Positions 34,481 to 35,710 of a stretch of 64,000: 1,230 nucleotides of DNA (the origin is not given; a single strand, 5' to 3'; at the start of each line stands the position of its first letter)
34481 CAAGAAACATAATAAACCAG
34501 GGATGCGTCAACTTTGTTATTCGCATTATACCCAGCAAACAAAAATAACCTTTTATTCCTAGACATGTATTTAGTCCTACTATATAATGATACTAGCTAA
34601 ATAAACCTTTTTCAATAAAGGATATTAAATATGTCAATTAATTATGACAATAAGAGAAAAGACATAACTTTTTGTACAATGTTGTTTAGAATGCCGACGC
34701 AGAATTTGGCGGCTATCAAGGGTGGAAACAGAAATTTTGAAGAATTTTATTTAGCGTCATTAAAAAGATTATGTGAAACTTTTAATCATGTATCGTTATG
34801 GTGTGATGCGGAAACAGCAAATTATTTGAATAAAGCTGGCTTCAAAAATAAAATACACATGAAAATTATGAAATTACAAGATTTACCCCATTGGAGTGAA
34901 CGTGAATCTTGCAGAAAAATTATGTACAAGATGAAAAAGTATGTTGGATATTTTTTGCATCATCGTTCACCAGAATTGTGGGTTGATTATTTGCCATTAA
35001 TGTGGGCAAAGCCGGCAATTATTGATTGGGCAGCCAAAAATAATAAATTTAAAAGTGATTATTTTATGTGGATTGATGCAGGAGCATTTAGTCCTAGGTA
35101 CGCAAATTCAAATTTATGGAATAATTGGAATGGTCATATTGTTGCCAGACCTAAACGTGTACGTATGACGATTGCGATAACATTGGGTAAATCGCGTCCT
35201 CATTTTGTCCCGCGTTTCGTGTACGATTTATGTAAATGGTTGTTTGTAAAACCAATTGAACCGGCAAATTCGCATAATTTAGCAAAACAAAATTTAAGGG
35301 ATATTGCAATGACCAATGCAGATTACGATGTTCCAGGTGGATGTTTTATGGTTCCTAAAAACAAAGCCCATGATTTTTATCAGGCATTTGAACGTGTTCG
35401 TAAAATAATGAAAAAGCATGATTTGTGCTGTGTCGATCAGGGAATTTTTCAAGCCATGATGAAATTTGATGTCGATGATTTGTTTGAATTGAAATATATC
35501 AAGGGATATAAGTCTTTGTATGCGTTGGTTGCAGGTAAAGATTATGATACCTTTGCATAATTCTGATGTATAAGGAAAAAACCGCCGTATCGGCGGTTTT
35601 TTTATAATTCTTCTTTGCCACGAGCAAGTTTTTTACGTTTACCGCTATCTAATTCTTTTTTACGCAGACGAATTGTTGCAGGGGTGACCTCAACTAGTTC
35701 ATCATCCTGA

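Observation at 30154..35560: Six-gene glycosyltransferase island inserted between recA and typA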

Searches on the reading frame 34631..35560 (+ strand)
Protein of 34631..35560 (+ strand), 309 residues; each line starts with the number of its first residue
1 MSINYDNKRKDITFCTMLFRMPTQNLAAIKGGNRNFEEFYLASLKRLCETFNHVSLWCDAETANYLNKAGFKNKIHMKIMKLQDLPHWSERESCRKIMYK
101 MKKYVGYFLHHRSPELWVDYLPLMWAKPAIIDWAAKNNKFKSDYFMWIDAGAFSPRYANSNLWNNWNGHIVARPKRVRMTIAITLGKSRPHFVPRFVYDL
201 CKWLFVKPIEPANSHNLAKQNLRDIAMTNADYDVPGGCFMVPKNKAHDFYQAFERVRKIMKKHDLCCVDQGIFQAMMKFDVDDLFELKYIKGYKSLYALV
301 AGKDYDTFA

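Call 3: search_protein_families(library=pfam, proteins=[window:34631-35560:+], max_evalue=0.01)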
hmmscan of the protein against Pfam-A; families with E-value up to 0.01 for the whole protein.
window:34631-35560:+ (309 aa): 1 family
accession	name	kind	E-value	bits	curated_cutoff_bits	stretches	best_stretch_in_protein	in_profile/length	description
PF09612.15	HtrL_YibB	-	2.5e-06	27.7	24.1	1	38-154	25-152/267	Bacterial protein of unknown function (HtrL_YibB)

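Call 4: search_protein_families(library=ncbifam, proteins=[window:34631-35560:+], max_evalue=0.01)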
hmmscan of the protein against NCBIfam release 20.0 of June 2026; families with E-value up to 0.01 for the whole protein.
window:34631-35560:+ (309 aa): 2 families
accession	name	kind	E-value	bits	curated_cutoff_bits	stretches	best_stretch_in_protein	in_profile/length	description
TIGR02192.1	HtrL_YibB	equivalog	1.6e-07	31.3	264.9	1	40-151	29-143/270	protein YibB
NF008462.0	PRK11346.1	equivalog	0.00063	19.5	342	0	218-291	185-256/286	protein YibB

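Call 24: search_solved_structures(query=window:34631-35560:+, max_evalue=1)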
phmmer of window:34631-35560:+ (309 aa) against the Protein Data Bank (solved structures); distinct sequences matched with E-value up to 1: 0.

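Call 25: find_homologous_proteins(query=window:34631-35560:+, max_evalue=0.001)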
Query window:34631-35560:+ (309 aa): 137 proteins with E <= 0.001 among 465 candidates; the best 120 are listed.
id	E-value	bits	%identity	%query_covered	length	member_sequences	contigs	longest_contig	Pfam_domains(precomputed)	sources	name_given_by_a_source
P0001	3.2e-215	731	99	100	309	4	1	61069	PF09612.16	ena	-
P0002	8.4e-176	602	81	100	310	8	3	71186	PF09612.16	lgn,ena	-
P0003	7.1e-169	579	78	99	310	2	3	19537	PF09612.16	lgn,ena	-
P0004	1.4e-168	578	76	100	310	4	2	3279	PF09612.16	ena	-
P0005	1.4e-166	571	76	100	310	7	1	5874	PF09612.16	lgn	-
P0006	5.7e-166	570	76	100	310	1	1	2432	-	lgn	-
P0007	7.3e-165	566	76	100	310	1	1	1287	PF09612.16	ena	-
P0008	5.6e-164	563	76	100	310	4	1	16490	-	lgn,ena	-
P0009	2.1e-162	558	75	100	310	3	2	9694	-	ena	-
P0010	3.4e-162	557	77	100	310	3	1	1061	PF09612.16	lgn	-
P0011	5.5e-162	556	76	100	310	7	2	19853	PF09612.16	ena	-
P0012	7.2e-162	556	74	99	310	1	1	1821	-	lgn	-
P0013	1.0e-161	556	75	99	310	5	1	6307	PF09612.16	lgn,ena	-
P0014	1.8e-159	548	74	98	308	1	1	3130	PF09612.16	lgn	-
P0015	1.3e-158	545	73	98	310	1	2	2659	-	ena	-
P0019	1.1e-157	542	71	98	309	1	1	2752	PF09612.16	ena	-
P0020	1.8e-156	538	73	100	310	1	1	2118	PF09612.16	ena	-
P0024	4.6e-154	530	71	100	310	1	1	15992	PF09612.16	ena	-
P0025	5.1e-152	524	69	100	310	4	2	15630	PF09612.16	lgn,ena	-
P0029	3.2e-144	498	69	100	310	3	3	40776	-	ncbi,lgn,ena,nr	ncbi:MAG: hypothetical protein IKZ34_01825 [Alphaproteobacteria bacterium]|nr:hypothetical protein [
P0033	7.6e-138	477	63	99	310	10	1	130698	-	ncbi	-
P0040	3.5e-131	455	66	97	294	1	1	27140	PF09612.16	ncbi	-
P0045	2.2e-115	403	57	100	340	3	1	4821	PF09612.16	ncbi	-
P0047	1.2e-113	398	57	98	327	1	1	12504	PF09612.16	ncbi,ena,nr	ncbi:hypothetical protein HDR63_02525 [bacterium]|nr:hypothetical protein [bacterium]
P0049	7.5e-112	392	57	99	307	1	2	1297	PF09612.16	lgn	-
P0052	1.9e-110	387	57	99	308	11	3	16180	PF09612.16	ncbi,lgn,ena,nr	ncbi:MAG: hypothetical protein IKK76_01195 [Alphaproteobacteria bacterium]|nr:hypothetical protein [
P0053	6.0e-110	385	55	99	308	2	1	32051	PF09612.16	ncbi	-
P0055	5.6e-109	382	55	99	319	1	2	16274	PF09612.16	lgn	-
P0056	7.3e-109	382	55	99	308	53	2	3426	PF09612.16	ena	-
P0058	8.5e-109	382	55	99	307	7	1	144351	-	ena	-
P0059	6.3e-108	379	56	99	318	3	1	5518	PF09612.16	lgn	-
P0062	1.4e-107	378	54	99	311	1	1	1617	PF09612.16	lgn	-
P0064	2.0e-107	377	55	99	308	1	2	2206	PF09612.16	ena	-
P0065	2.2e-107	377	55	99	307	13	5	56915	PF09612.16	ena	-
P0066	6.6e-107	375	53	99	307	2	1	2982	PF09612.16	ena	-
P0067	7.2e-107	375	55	96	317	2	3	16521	PF09612.16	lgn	-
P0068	1.2e-106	375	54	99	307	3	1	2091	PF09612.16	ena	-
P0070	1.9e-106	374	56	99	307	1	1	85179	PF09612.16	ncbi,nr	ncbi:hypothetical protein LJC18_00890 [Lachnospiraceae bacterium OttesenSCG-928-E19]|nr:hypothetical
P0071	2.6e-106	373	56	99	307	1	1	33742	PF09612.16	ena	-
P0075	2.1e-105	370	53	99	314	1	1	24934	PF09612.16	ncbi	-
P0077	4.3e-105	369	52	99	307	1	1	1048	PF09612.16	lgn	-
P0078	5.5e-105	369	51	99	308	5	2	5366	PF09612.16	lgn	-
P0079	1.1e-104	368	53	99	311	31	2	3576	PF09612.16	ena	-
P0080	1.3e-104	368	54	99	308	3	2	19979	PF09612.16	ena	-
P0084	6.0e-104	366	55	97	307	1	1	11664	PF09612.16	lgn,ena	-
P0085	1.2e-103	365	54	99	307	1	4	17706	PF09612.16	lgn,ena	-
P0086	1.5e-103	364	55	99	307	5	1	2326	PF09612.16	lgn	-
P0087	3.4e-103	363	55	99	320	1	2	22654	PF09612.16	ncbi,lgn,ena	-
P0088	3.9e-103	363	53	99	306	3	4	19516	PF09612.16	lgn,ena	-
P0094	2.9e-102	360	51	98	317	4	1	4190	PF09612.16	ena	-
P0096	3.2e-102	360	52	98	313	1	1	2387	PF09612.16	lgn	-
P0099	1.9e-101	358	53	99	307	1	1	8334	PF09612.16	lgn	-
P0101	3.1e-100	354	54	94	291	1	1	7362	PF09612.16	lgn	-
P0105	1.4e-99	351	52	99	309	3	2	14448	PF09612.16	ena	-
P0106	2.2e-99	351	52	99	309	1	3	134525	PF09612.16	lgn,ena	-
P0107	2.9e-99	350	52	99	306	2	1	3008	PF09612.16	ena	-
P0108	4.9e-99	350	55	94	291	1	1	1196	PF09612.16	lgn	-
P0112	2.2e-98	347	51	99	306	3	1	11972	PF09612.16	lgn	-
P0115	3.2e-97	344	51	99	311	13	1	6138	PF09612.16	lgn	-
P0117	4.6e-97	343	50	99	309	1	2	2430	PF09612.16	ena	-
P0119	4.4e-96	340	50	99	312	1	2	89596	PF09612.16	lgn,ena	-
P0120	9.4e-96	339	53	94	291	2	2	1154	PF09612.16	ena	-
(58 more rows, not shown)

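Call 26: find_encoding_contigs(protein=P0002, flank=10000, max_places=1)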
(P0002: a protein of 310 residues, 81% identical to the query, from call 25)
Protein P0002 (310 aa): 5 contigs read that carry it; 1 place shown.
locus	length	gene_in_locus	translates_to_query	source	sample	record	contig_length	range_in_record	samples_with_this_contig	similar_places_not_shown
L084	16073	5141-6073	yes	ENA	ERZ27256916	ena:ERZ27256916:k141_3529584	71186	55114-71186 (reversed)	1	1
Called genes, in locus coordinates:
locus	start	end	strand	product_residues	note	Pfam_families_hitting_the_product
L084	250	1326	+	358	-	PF00154:RecA_N, PF08423:Rad51 (weak), PF06745:ATPase (weak), PF01637:ATPase_2 (weak), PF27531:MT3502_N (weak), PF21096:RecA_C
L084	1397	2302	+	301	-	PF05704:Caps_synth, PF04488:Gly_transf_sug (faint)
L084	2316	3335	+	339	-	PF00535:Glycos_transf_2, PF10111:Glyco_tranf_2_2, PF13641:Glyco_tranf_2_3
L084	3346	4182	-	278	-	-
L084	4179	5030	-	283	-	PF05045:RgpF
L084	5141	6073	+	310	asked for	PF09612:HtrL_YibB (faint)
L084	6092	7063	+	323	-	PF01501:Glyco_transf_8, PF18404:Glyco_transf_24 (weak), PF03407:Nucleotid_trans (weak)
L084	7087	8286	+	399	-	PF04577:Glyco_transf_61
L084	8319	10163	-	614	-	PF00009:GTP_EFTU, PF01926:MMR_HSR1 (faint), PF22042:EF-G_D2 (weak), PF03144:GTP_EFTU_D2, PF00679:EFG_C, PF21018:BipA_C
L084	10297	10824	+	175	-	-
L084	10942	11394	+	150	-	-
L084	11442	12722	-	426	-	PF02403:Seryl_tRNA_N, PF00587:tRNA-synt_2b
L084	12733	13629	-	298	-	PF00890:FAD_binding_2 (faint), PF01266:DAO (faint), PF03486:HI0933_like (faint), PF07992:Pyr_redox_2, PF13738:Pyr_redox_3, PF00070:Pyr_redox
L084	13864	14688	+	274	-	-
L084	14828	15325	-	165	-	PF00226:DnaJ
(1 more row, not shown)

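Call 27: find_encoding_contigs(protein=P0029, flank=10000, max_places=1)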
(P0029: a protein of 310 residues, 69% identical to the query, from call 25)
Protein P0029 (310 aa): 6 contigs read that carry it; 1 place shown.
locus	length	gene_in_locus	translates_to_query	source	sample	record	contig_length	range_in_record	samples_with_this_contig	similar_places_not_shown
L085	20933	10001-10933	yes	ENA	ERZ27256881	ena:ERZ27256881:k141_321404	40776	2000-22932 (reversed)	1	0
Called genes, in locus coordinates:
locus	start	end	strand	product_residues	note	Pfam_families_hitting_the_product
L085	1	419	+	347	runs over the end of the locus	PF03033:Glyco_transf_28, PF04101:Glyco_tran_28_C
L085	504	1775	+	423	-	-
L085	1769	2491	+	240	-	PF18912:DZR_2, PF00156:Pribosyltran (faint)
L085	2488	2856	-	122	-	-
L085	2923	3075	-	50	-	PF00468:Ribosomal_L34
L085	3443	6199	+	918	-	PF00521:DNA_topoisoIV, PF03989:DNA_gyraseA_C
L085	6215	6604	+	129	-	PF00376:MerR, PF13411:MerR_1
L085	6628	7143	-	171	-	-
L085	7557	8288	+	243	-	-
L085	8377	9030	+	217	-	-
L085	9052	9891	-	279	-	-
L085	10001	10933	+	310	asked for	-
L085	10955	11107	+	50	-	-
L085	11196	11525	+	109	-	-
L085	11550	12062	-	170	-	-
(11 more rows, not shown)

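Call 28: find_encoding_contigs(protein=P0033, flank=10000, max_places=1)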
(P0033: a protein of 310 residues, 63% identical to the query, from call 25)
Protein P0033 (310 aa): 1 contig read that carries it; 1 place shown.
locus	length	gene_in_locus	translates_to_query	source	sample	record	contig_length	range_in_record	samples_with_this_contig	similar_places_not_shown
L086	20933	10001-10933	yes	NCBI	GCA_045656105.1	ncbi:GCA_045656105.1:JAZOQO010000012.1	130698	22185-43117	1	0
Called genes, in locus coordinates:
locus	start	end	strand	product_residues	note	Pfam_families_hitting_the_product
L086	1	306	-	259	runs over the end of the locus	PF03167:UDG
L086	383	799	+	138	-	PF00691:OmpA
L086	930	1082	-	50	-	PF00468:Ribosomal_L34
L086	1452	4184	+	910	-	PF00521:DNA_topoisoIV, PF03989:DNA_gyraseA_C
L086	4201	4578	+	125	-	PF13411:MerR_1, PF00376:MerR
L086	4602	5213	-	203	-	-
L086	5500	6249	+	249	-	-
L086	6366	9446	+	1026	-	PF02415:Chlam_PMP (faint), PF03797:Autotransporter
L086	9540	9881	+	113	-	-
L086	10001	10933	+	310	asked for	-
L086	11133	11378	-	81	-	PF01541:GIY-YIG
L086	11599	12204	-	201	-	-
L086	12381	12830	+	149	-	PF12802:MarR_2 (weak), PF01047:MarR, PF01638:HxlR (weak)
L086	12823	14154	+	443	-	PF02321:OEP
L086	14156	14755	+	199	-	-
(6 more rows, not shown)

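Call 29: find_encoding_contigs(protein=P0058, flank=10000, max_places=1)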
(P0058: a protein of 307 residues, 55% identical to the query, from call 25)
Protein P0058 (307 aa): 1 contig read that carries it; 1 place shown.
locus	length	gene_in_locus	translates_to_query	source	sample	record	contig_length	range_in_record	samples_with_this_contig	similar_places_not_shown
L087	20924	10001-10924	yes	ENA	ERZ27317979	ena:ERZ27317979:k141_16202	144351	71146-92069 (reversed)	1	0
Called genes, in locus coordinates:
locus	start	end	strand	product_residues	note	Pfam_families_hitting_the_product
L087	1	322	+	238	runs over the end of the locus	PF20772:TACO1_YebC_N, PF01709:Transcrip_reg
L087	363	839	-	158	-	PF02075:RuvC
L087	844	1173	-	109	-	PF05258:DciA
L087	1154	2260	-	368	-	PF03562:MltA, PF06725:3D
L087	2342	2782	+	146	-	PF02556:SecB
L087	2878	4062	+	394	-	PF00083:Sugar_tr (weak), PF07690:MFS_1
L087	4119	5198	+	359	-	PF00154:RecA_N, PF08423:Rad51, PF06745:ATPase (weak), PF01637:ATPase_2 (weak), PF27531:MT3502_N (weak), PF21096:RecA_C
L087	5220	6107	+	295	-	PF05704:Caps_synth, PF04488:Gly_transf_sug (weak)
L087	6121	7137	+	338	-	PF00535:Glycos_transf_2, PF10111:Glyco_tranf_2_2, PF13641:Glyco_tranf_2_3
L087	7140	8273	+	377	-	PF13439:Glyco_transf_4 (weak), PF00534:Glycos_transf_1, PF13692:Glyco_trans_1_4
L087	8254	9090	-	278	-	-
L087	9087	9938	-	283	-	PF05045:RgpF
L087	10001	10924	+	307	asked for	-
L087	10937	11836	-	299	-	PF00535:Glycos_transf_2 (weak), PF01697:Glyco_transf_92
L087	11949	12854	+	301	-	PF00535:Glycos_transf_2, PF13641:Glyco_tranf_2_3 (weak)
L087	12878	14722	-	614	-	PF00009:GTP_EFTU, PF22042:EF-G_D2 (weak), PF03144:GTP_EFTU_D2, PF00679:EFG_C, PF21018:BipA_C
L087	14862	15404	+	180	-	-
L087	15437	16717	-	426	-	PF02403:Seryl_tRNA_N, PF00587:tRNA-synt_2b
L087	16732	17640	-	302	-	PF03486:HI0933_like (faint), PF07992:Pyr_redox_2, PF13738:Pyr_redox_3, PF00070:Pyr_redox (weak)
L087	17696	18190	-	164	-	PF00226:DnaJ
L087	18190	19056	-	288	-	PF02899:Phage_int_SAM_1, PF00589:Phage_integrase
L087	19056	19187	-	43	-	-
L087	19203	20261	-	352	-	PF03739:LptF_LptG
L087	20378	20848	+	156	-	PF03449:GreA_GreB_N, PF01272:GreA_GreB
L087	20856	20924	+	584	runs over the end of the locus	PF02518:HATPase_c (faint), PF13589:HATPase_c_3, PF01119:DNA_mis_repair, PF08676:MutL_C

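Call 52: predict_structure(alignment_id=A2)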
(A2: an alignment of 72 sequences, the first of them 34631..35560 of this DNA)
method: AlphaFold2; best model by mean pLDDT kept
length: 309 residues; sequences in the alignment: 72
mean_pLDDT: 93.3   pTM: 0.91
mean pLDDT of the five models: 93.3, 93.2, 92.0, 90.5, 90.4
residues with pLDDT >= 90: 248; 70-90: 49; 50-70: 12; < 50: 0
segments of 3 or more residues with pLDDT < 50: none
pLDDT, mean of each block of 10 residues (from residue 1): 87 97 67 81 96 97 97 95 95 97 93 88 96 98 98 89 94 98 88 89 88 95 96 95 99 98 97 98 96 95 95
secondary structure, 60 per line:
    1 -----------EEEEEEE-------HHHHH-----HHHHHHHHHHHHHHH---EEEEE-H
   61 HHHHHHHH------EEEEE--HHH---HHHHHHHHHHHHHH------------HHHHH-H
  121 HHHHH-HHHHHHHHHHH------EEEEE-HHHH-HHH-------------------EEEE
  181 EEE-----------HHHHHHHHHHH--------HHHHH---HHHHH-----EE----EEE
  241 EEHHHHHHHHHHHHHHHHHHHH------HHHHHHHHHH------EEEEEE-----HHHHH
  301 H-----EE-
elements in order: E12-18 H26-30 H36-50 E54-58 H60-68 E75-79 H88-101 H114-118 H120-125 H127-137 E144-148 H150-153 E177-183 H195-205 H214-218 H222-226 E238-242 H243-262 H269-278 E285-290 H296-301

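Call 57: fold_search(model_id=the predicted structure, library=pdb)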
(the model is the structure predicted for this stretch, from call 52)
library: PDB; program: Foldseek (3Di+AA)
matches with E <= 10: 1158; with E <= 0.001: 22
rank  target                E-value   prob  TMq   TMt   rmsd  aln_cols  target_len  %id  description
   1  4wlm_B                3.1e-05  1.00  0.33  0.35  10.0       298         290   12  Crystal structure of mouse Xyloside xylosyltransferase 1 complexed with manganese (released 2015-09-30)
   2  4wm0_A                1.1e-04  0.99  0.30  0.31  10.6       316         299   10  Crystal structure of mouse Xyloside xylosyltransferase 1 complexed with acceptor ligand (released 2015-09-30)
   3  4wnh_A                2.7e-04  0.98  0.32  0.33  11.3       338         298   12  Crystal structure of mouse Xyloside xylosyltransferase 1 complexed with manganese,acceptor ligand and UDP-Xylose (released 2015-09-30)
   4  2vs3_A                3.9e-04  1.00  0.34  0.36  11.7       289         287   10  THE BINDING OF UDP-GALACTOSE BY AN ACTIVE SITE MUTANT OF alpha-1,3 GALACTOSYLTRANSFERASE (alpha3GT) (released 2008-07-15)
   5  2y7a_B                4.7e-04  1.00  0.34  0.37   9.7       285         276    9  Crystal structure of unliganded GTB P156L (released 2012-02-15)
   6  3v0o_A                4.7e-04  1.00  0.35  0.37   8.7       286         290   10  Crystal structure of the Fucosylgalactoside alpha N-acetylgalactosaminyltransferase (GTA, cisAB mutant L266G, G268A) i (released 2013-01-23)
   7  2vfz_B                5.0e-04  1.00  0.36  0.39   9.0       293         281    9  CRYSTAL STRUCTURE OF ALPHA-1,3 GALACTOSYLTRANSFERASE (R365K) IN COMPLEX WITH UDP-2F-GALACTOSE (released 2007-11-13)
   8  3u0y_A                5.6e-04  1.00  0.35  0.37   8.6       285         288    9  Crystal structure of the Fucosylgalactoside alpha N-acetylgalactosaminyltransferase (GTA, cisAB mutant L266G, G268A) i (released 2012-10-24)
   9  1k4v_A                5.6e-04  1.00  0.35  0.37   9.3       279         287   11  1.53 A Crystal Structure of the Beta-Galactoside-alpha-1,3-galactosyltransferase in Complex with UDP (released 2002-04-10)
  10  4wlm_A                5.6e-04  0.99  0.33  0.35  10.2       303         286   13  Crystal structure of mouse Xyloside xylosyltransferase 1 complexed with manganese (released 2015-09-30)
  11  3v0m_A                7.1e-04  1.00  0.35  0.37   8.7       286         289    9  Crystal structure of the Fucosylgalactoside alpha N-acetylgalactosaminyltransferase (GTA, cisAB mutant L266G, G268A) i (released 2013-01-23)
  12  2yc3                  7.1e-04  1.00  0.36  0.46   8.1       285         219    6  Inhibitors of the herbicidal target IspD (released 2011-08-24)
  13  3u0x_B                7.5e-04  0.99  0.35  0.38  10.4       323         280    9  Crystal structure of the B-specific-1,3-galactosyltransferase (GTB) in complex with compound 382 (released 2012-10-24)
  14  2jcj                  8.0e-04  1.00  0.37  0.40   9.2       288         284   11  Crystal structure of alpha-1,3 Galactosyltransferase (C-terminus truncated mutant-C3) in complex with UDP and Tris (released 2007-05-22)
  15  4fra                  8.0e-04  0.98  0.33  0.36  11.4       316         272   10  Crystal Structure of ABBA+UDP+Gal at pH 5.0 with MPD as the cryoprotectant (released 2013-12-25)
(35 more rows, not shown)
